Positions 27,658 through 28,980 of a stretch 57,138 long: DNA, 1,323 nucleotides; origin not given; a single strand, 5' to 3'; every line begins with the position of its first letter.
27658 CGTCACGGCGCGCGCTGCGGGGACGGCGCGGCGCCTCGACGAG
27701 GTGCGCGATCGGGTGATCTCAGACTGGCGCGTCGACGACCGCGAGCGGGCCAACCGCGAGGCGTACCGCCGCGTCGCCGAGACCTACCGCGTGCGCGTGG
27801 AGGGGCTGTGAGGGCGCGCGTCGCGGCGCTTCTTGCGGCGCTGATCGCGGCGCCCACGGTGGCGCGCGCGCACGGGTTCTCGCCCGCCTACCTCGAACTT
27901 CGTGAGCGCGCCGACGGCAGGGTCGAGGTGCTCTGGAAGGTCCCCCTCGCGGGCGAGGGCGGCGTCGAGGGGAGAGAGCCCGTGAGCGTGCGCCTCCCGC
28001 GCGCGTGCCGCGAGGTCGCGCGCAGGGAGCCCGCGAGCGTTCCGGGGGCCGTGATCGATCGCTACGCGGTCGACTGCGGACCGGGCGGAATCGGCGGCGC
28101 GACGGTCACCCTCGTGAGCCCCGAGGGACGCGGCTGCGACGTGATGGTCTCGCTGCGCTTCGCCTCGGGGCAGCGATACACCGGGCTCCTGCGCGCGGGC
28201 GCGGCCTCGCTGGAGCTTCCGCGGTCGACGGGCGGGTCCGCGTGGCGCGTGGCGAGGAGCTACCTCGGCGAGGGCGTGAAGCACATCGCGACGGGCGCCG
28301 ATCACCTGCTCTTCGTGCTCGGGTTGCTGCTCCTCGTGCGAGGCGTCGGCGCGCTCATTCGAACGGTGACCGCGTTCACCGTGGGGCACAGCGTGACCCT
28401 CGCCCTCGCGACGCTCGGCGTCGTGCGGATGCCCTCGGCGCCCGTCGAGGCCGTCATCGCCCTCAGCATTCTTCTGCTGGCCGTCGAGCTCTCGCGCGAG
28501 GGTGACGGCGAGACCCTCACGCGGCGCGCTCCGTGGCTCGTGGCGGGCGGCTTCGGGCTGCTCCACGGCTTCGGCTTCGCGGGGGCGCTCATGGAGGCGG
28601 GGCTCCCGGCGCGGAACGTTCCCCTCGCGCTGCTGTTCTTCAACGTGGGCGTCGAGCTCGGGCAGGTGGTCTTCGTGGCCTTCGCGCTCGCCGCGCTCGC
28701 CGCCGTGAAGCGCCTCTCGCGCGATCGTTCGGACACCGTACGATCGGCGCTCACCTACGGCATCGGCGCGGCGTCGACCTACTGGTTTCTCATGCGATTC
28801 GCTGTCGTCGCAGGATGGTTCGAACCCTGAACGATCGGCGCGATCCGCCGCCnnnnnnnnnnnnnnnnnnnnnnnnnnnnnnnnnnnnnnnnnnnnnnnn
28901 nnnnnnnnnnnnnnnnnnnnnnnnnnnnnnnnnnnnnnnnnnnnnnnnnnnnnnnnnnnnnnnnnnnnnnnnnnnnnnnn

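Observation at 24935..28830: DUF3604 lipoprotein, parvulin-like protein and HupE/UreJ transporter form an overlapping-stop/start operon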

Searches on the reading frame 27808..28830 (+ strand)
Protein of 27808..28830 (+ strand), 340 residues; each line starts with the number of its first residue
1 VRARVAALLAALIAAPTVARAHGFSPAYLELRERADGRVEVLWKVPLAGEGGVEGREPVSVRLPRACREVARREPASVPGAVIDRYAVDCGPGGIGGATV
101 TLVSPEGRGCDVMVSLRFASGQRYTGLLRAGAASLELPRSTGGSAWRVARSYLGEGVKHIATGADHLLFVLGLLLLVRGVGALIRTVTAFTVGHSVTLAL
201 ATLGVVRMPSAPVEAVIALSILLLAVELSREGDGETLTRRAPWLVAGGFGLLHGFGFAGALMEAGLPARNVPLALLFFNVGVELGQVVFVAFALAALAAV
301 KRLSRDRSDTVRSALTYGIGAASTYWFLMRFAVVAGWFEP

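Call 3: search_protein_families(library=pfam, proteins=[window:27808-28830:+], max_evalue=0.01)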
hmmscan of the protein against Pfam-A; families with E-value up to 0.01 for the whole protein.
window:27808-28830:+ (340 aa): 1 family
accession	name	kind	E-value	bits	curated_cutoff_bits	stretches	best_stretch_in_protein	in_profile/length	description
PF13795.12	HupE_UreJ_2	-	7.5e-46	156.1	24.5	1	152-302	1-154/156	HupE / UreJ protein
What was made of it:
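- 27808..28830 (+): HupE_UreJ_2 membrane protein, 340 aa: signal peptide, periplasmic beta-sandwich domain, and six membrane helices. PF13795 E=7.5e-46, residues 152-302 (call 3).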

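Call 4: search_protein_families(library=ncbifam, proteins=[window:27808-28830:+], max_evalue=0.01)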
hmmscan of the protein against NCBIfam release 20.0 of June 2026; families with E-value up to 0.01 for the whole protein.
window:27808-28830:+ (340 aa): 0 families

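Call 12: find_homologous_proteins(query=window:27808-28830:+, max_evalue=0.00001)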
Query window:27808-28830:+ (340 aa): 7987 proteins with E <= 0.00001 among 8000 candidates; the best 120 are listed.
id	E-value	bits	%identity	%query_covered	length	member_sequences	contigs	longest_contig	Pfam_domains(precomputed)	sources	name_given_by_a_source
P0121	1.6e-206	703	99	100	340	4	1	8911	PF13795.14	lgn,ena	-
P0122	5.1e-197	672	95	96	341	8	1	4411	PF13795.14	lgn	-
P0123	3.9e-162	557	81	95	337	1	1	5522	PF13795.14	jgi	jgi:hydrogenase/urease accessory protein HupE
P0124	7.8e-144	497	75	93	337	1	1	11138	PF13795.14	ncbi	-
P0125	4.5e-139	482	70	97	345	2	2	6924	PF04955.19,PF13795.14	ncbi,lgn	-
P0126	5.2e-132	458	66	100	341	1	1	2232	PF13795.14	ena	-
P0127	3.6e-109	383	61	99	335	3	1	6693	PF13795.14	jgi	jgi:hydrogenase/urease accessory protein HupE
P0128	4.1e-109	383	63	91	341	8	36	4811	PF04955.19,PF13795.14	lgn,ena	-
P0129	1.9e-108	381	61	96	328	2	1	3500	PF13795.14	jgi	-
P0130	2.3e-106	374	62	93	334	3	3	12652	PF13795.14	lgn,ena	-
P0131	2.8e-104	367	60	96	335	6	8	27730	PF13795.14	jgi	jgi:hydrogenase/urease accessory protein HupE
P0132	2.1e-87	312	52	94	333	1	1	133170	PF04955.19,PF13795.14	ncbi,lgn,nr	ncbi:MAG: HupE/UreJ family protein [Deltaproteobacteria bacterium]|nr:HupE/UreJ family protein [Delt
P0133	1.9e-85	305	54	97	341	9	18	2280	PF04955.19,PF13795.14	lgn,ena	-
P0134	2.0e-84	302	55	97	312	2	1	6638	PF13795.14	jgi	-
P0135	2.5e-82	295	49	94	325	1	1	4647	PF13795.14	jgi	jgi:hydrogenase/urease accessory protein HupE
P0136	3.4e-81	291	48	94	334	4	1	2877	PF04955.19,PF13795.14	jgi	jgi:hydrogenase/urease accessory protein HupE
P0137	1.2e-80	290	48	96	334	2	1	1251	PF04955.19,PF13795.14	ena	-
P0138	2.2e-80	289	48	95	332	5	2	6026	PF04955.19,PF13795.14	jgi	jgi:hydrogenase/urease accessory protein HupE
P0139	2.9e-80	288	52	94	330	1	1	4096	PF13795.14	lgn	-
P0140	3.1e-80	288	47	94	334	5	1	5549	PF13795.14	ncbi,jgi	jgi:hydrogenase/urease accessory protein HupE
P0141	3.2e-80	288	45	96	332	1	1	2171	PF13795.14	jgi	jgi:hydrogenase/urease accessory protein HupE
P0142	3.8e-80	288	48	96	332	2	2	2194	PF04955.19,PF13795.14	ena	-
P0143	5.0e-80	287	48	92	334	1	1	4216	PF04955.19,PF13795.14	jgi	jgi:hydrogenase/urease accessory protein HupE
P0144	6.0e-80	287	48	94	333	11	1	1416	PF04955.19,PF13795.14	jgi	jgi:hydrogenase/urease accessory protein HupE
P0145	6.9e-80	287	47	96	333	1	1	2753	PF04955.19,PF13795.14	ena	-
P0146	1.2e-79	286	49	92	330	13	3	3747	PF04955.19,PF13795.14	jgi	jgi:hydrogenase/urease accessory protein HupE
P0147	1.3e-79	286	48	94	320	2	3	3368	PF04955.19,PF13795.14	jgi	jgi:hydrogenase/urease accessory protein HupE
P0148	2.0e-79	285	47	94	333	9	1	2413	PF04955.19,PF13795.14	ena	-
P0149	2.8e-79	285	50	92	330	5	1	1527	PF04955.19,PF13795.14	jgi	jgi:hydrogenase/urease accessory protein HupE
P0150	3.0e-79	285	45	93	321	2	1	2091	PF04955.19,PF13795.14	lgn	-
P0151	4.1e-79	284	45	97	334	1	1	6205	PF04955.19,PF13795.14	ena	-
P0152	4.5e-79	284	48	92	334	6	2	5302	PF04955.19,PF13795.14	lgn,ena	-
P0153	5.0e-79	284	46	94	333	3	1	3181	PF13795.14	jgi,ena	jgi:hydrogenase/urease accessory protein HupE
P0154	5.7e-79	284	47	92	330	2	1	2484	PF04955.19,PF13795.14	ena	-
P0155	7.1e-79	284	49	94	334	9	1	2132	PF04955.19,PF13795.14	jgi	jgi:hydrogenase/urease accessory protein HupE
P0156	9.6e-79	283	46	91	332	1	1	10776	PF04955.19,PF13795.14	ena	-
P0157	1.1e-78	283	47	92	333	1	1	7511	PF04955.19,PF13795.14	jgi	jgi:hydrogenase/urease accessory protein HupE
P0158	1.1e-78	283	49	94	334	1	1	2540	PF13795.14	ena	-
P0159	1.1e-78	283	48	94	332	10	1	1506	PF04955.19,PF13795.14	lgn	-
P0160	1.4e-78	283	46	96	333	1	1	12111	PF04955.19,PF13795.14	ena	-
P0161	1.6e-78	283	47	92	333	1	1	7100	PF04955.19,PF13795.14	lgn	-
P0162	1.6e-78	283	47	96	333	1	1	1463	PF04955.19,PF13795.14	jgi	jgi:hydrogenase/urease accessory protein HupE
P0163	1.7e-78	282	48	92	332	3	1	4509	PF04955.19,PF13795.14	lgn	-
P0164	1.8e-78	282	47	93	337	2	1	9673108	PF04955.19,PF13795.14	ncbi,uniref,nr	ncbi:hypothetical protein BJP34_17340 [Moorena producens PAL-8-15-08-1]|uniref:HupE / UreJ protein n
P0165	1.9e-78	282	46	91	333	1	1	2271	PF04955.19,PF13795.14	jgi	jgi:hydrogenase/urease accessory protein HupE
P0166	2.3e-78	282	47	94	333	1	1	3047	PF13795.14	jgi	jgi:hypothetical protein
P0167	2.3e-78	282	48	95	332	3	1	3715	PF04955.19,PF13795.14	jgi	jgi:hypothetical protein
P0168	2.4e-78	282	45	93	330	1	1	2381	PF04955.19,PF13795.14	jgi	jgi:hydrogenase/urease accessory protein HupE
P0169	2.4e-78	282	50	92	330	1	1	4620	PF04955.19,PF13795.14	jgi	jgi:hydrogenase/urease accessory protein HupE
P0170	2.6e-78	282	50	91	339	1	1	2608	PF04955.19,PF13795.14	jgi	jgi:hydrogenase/urease accessory protein HupE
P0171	2.9e-78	282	45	93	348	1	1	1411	PF04955.19,PF13795.14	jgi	jgi:hydrogenase/urease accessory protein HupE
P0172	3.1e-78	282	44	97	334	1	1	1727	PF13795.14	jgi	jgi:hypothetical protein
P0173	3.2e-78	282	48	92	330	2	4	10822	PF13795.14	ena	-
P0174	3.5e-78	281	48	94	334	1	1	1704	PF13795.14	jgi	jgi:hydrogenase/urease accessory protein HupE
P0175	3.6e-78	281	47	95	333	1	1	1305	PF04955.19,PF13795.14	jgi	-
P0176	3.6e-78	281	44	97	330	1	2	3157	PF04955.19,PF13795.14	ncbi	-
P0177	3.8e-78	281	46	92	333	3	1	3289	PF04955.19,PF13795.14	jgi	jgi:hydrogenase/urease accessory protein HupE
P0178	3.9e-78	281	47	92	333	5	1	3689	PF04955.19,PF13795.14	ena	-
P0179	4.3e-78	281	47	93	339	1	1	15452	PF04955.19,PF13795.14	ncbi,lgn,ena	-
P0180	4.4e-78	281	48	92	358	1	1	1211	PF04955.19,PF13795.14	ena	-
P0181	4.7e-78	281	47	94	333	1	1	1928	PF13795.14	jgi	-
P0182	4.7e-78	281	46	96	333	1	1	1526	PF04955.19,PF13795.14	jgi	jgi:hydrogenase/urease accessory protein HupE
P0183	4.8e-78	281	45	93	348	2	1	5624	PF04955.19,PF13795.14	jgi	jgi:hydrogenase/urease accessory protein HupE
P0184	5.0e-78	281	46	97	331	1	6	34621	PF13795.14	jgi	jgi:hypothetical protein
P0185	5.1e-78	281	46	91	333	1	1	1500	PF04955.19,PF13795.14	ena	-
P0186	5.2e-78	281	46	92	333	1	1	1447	PF04955.19,PF13795.14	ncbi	-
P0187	5.2e-78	281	45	95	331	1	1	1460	PF04955.19,PF13795.14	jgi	jgi:hydrogenase/urease accessory protein HupE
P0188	5.9e-78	281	48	91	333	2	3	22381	PF04955.19,PF13795.14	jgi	jgi:hypothetical protein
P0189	6.0e-78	281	46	94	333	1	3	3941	PF13795.14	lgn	-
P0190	6.1e-78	281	46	91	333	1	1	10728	PF04955.19,PF13795.14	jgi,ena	-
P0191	6.6e-78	281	46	95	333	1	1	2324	PF04955.19,PF13795.14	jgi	-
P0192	6.8e-78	280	46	91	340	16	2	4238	PF13795.14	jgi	jgi:hypothetical protein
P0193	8.4e-78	280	46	92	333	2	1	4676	PF04955.19,PF13795.14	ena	-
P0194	9.4e-78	280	45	97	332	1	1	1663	PF04955.19,PF13795.14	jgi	jgi:hydrogenase/urease accessory protein HupE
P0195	9.4e-78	280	47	92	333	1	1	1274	PF04955.19,PF13795.14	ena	-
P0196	1.0e-77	280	46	95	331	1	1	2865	PF04955.19,PF13795.14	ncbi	-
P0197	1.1e-77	280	47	95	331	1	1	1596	PF04955.19,PF13795.14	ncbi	-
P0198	1.1e-77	280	46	97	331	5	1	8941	PF04955.19,PF13795.14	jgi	jgi:hydrogenase/urease accessory protein HupE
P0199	1.2e-77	280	46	94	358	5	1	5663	PF04955.19,PF13795.14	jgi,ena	-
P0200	1.2e-77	280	47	91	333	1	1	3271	PF13795.14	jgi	-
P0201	1.3e-77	280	47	91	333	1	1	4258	PF04955.19,PF13795.14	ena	-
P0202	1.3e-77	280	44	97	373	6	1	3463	PF04955.19,PF13795.14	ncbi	-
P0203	1.4e-77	279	47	96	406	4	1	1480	PF04955.19,PF13795.14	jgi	-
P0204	1.4e-77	279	50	94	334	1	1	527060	PF04955.19,PF13795.14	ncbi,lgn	ncbi:MAG: HupE/UreJ family protein [Myxococcota bacterium]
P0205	1.4e-77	279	48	92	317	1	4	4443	PF04955.19,PF13795.14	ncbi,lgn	-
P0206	1.8e-77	279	46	97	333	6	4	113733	PF13795.14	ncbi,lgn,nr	ncbi:MAG: HupE/UreJ family protein [Deltaproteobacteria bacterium]|nr:HupE/UreJ family protein [Delt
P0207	1.9e-77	279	47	92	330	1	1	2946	PF13795.14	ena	-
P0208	1.9e-77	279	47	92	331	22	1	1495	PF04955.19,PF13795.14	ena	-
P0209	2.0e-77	279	47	91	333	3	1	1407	PF04955.19,PF13795.14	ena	-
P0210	2.1e-77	279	48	92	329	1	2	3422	PF13795.14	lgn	-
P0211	2.2e-77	279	47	92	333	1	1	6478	PF04955.19,PF13795.14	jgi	jgi:hydrogenase/urease accessory protein HupE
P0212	2.4e-77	279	48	96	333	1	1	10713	PF04955.19,PF13795.14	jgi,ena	-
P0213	2.5e-77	279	45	98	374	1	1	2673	PF13795.14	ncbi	-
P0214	2.6e-77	279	46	91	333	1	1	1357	PF04955.19,PF13795.14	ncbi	-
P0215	2.8e-77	278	46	94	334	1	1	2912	PF04955.19,PF13795.14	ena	-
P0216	2.8e-77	278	45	96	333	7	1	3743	PF04955.19,PF13795.14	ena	-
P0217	3.0e-77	278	47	92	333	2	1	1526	PF04955.19,PF13795.14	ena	-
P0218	3.0e-77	278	45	97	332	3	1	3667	PF04955.19,PF13795.14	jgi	jgi:hydrogenase/urease accessory protein HupE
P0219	3.0e-77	278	46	91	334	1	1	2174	PF04955.19,PF13795.14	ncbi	-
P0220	3.3e-77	278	45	92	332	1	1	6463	PF04955.19,PF13795.14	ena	-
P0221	3.3e-77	278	44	97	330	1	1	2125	PF04955.19,PF13795.14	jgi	jgi:hydrogenase/urease accessory protein HupE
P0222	3.8e-77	278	48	98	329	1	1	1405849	PF04955.19,PF13795.14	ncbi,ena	-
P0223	3.9e-77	278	46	91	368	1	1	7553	PF04955.19,PF13795.14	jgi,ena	-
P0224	4.1e-77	278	51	95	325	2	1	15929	PF04955.19,PF13795.14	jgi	jgi:hydrogenase/urease accessory protein HupE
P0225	4.2e-77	278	46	91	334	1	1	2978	PF04955.19,PF13795.14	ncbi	-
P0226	4.4e-77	278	50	92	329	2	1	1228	PF04955.19,PF13795.14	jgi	jgi:hydrogenase/urease accessory protein HupE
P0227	4.5e-77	278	45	94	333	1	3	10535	PF04955.19,PF13795.14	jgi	jgi:hydrogenase/urease accessory protein HupE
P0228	4.6e-77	278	46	93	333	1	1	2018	PF04955.19,PF13795.14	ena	-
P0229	4.7e-77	278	49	92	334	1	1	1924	PF04955.19,PF13795.14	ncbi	-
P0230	4.7e-77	278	50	94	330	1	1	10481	PF04955.19,PF13795.14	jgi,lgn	-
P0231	5.3e-77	278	49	92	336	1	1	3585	PF04955.19,PF13795.14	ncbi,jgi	jgi:hydrogenase/urease accessory protein HupE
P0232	5.4e-77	278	46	91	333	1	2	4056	PF04955.19,PF13795.14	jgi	-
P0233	5.4e-77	278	47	91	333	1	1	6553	PF04955.19,PF13795.14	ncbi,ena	-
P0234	5.4e-77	278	46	95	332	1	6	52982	PF04955.19,PF13795.14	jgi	jgi:hypothetical protein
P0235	5.6e-77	277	46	92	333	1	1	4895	PF13795.14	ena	-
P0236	5.9e-77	277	47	92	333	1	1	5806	PF04955.19,PF13795.14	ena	-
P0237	6.2e-77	277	48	94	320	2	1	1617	PF13795.14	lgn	-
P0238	6.4e-77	277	45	96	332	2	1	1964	PF04955.19,PF13795.14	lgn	-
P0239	6.4e-77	277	48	98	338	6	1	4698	PF04955.19,PF13795.14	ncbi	-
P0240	7.0e-77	277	50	91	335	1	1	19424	PF04955.19,PF13795.14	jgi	-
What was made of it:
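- Closest known: Canonical HupE/UreJ Ni. Same: Related membrane-domain families: some homologues hit both models (call 12).
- Some homologues also hit PF04955 weakly (call 12).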

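Call 13: find_encoding_contigs(protein=P0164, flank=6000, max_places=2)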
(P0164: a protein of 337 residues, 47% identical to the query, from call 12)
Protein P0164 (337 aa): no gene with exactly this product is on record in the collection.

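Call 14: find_encoding_contigs(protein=P0222, flank=6000, max_places=2)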
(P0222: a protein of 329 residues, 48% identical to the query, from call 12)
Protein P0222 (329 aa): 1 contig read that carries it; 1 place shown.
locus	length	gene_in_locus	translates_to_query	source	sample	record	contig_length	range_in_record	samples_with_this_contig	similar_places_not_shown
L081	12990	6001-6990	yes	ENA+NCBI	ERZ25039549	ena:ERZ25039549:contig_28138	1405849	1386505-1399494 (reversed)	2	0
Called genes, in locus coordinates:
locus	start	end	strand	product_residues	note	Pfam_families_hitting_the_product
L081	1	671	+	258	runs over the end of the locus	PF13276:HTH_21, PF00665:rve, PF13683:rve_3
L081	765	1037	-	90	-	-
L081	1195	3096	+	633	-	PF07719:TPR_2 (faint)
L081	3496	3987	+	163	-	PF09865:DUF2092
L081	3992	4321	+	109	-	-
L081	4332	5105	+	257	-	PF03797:Autotransporter (faint)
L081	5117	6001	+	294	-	PF13145:Rotamase_2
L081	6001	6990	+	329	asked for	PF04955:HupE_UreJ (weak), PF13795:HupE_UreJ_2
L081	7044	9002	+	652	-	PF12228:DUF3604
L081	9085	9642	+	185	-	PF04366:Ysc84 (weak)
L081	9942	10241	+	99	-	PF13592:HTH_33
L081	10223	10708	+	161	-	PF13358:DDE_3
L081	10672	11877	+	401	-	PF01734:Patatin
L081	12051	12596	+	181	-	PF00691:OmpA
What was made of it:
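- On Canonical HupE/UreJ Ni/Co permease (PF04955): Only some homologues hit it, weakly (calls 12, 14).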

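Call 15: find_encoding_contigs(protein=P0204, flank=6000, max_places=2)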
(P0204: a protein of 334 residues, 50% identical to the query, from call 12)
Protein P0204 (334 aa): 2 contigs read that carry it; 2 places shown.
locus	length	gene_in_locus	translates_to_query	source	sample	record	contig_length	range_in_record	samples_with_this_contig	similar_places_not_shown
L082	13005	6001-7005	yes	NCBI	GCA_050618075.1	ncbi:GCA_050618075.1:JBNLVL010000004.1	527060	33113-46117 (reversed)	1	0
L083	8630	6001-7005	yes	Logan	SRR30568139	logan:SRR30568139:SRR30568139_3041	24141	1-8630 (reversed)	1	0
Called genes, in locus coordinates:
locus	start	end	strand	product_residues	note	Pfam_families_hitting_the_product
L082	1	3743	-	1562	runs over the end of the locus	PF00211:Guanylate_cyc, PF13191:AAA_16, PF00211:Guanylate_cyc, PF13191:AAA_16, PF13401:AAA_22 (weak)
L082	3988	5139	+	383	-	PF01053:Cys_Met_Meta_PP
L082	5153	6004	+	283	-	PF13145:Rotamase_2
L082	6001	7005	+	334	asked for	PF13795:HupE_UreJ_2, PF04955:HupE_UreJ (faint)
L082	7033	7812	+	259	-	PF13852:DUF4197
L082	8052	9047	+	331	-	PF16884:ADH_N_2, PF00107:ADH_zinc_N, PF13602:ADH_zinc_N_2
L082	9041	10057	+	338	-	PF02798:GST_N (weak), PF13409:GST_N_2, PF13417:GST_N_3, PF13410:GST_C_2 (faint)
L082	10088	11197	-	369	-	PF04909:Amidohydro_2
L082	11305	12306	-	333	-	PF01210:NAD_Gly3P_dh_N, PF03807:F420_oxidored (weak), PF07479:NAD_Gly3P_dh_C, PF20618:GPD_NAD_C_bact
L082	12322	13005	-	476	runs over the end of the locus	PF00702:Hydrolase, PF12710:HAD, PF01553:Acyltransferase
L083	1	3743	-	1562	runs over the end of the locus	PF00211:Guanylate_cyc, PF13191:AAA_16, PF00211:Guanylate_cyc, PF13191:AAA_16, PF13401:AAA_22 (weak)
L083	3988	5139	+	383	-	PF01053:Cys_Met_Meta_PP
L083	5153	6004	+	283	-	PF13145:Rotamase_2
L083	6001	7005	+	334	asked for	PF13795:HupE_UreJ_2, PF04955:HupE_UreJ (faint)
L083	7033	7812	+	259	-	PF13852:DUF4197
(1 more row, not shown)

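Call 27: find_related_loci(query=A2, collection=metagenome_contigs, flank=10000)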
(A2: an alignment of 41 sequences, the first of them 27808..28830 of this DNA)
Query A2 (340 aa) in metagenome_contigs; peptide patterns used: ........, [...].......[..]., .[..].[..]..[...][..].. (x = any residue, [..] = any of these).
600 stretches matched a pattern (row limit reached: there are more); 568 encode a relative of the query (tblastn E <= 1e-3); the best 80 are kept; 80 distinct loci.
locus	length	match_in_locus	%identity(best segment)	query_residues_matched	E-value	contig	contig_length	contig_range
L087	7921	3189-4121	45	20-332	1e-77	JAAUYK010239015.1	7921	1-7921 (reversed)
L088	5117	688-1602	47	21-330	1e-76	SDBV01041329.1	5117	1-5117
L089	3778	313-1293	47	2-332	2e-75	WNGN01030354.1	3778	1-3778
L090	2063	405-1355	42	12-337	5e-78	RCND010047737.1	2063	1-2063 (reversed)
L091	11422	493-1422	46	24-336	3e-74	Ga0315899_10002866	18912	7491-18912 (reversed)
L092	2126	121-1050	42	19-337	5e-75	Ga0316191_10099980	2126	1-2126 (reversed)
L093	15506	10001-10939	43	13-330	2e-72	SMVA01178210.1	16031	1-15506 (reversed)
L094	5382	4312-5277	42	18-340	2e-72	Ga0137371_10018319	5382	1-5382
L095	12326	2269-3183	46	19-330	4e-72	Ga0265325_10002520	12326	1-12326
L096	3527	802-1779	43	8-336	2e-72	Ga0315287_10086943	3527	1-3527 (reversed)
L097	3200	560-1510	41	8-332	2e-72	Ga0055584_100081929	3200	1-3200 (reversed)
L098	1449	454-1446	44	1-335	6e-76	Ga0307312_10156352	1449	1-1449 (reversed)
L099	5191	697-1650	46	9-332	2e-71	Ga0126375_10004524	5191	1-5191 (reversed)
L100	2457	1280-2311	42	21-334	8e-73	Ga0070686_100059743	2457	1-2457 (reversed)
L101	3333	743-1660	41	21-333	2e-71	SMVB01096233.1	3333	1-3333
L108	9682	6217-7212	42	1-336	4e-70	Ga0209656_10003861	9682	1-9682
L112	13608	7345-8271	45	21-332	1e-69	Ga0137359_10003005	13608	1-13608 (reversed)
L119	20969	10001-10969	43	1-330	5e-69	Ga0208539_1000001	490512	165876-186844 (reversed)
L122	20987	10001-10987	41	3-336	7e-69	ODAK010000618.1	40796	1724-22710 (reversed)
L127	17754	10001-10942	44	16-330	2e-68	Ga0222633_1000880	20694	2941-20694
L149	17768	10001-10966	45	4-330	3e-65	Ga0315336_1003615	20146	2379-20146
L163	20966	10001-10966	43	4-330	5e-64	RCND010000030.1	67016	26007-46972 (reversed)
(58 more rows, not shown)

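Call 29: predict_structure(alignment_id=A2)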
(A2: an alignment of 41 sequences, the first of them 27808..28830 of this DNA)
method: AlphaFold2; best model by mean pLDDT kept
length: 340 residues; sequences in the alignment: 41
mean_pLDDT: 85.8   pTM: 0.71
mean pLDDT of the five models: 85.8, 84.9, 84.0, 81.3, 81.1
residues with pLDDT >= 90: 167; 70-90: 140; 50-70: 23; < 50: 10
segments of 3 or more residues with pLDDT < 50: 16-24
pLDDT, mean of each block of 10 residues (from residue 1): 86 53 67 97 85 75 97 92 96 94 81 92 86 87 75 88 88 91 92 90 81 88 92 85 93 81 71 88 92 92 84 93 92 76
secondary structure, 60 per line:
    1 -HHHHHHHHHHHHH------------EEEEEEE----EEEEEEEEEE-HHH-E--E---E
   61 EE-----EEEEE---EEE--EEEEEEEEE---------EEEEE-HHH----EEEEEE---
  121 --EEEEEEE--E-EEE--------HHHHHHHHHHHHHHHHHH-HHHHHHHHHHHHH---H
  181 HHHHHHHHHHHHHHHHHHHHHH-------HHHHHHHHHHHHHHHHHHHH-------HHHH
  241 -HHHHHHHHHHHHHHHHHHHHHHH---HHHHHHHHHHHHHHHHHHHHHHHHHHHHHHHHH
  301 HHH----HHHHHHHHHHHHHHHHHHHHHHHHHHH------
elements in order: H2-14 E27-33 E38-47 E60-62 E68-72 E76-78 E81-89 E99-103 E112-117 E123-129 E134-136 H145-162 H164-176 H180-202 H210-229 H237-240 H242-264 H268-303 H308-334
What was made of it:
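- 27808..28830 (+): AF2 model pLDDT 85.8 (call 29).
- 27871..28245 (+): Periplasmic beta-sandwich metal-capture ('anglerase-like') domain with the invariant pair Cys67/Cys90. Model strands span residues 27-136 (call 29).
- On Anglerase-HupE/UreJ-2 (Ang-1/Ang-2): Model strands at residues 27-136, then six helices (call 29).
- The six-helix model places the permease C-terminus in the periplasm, so the fused enzyme is periplasmic (call 29).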
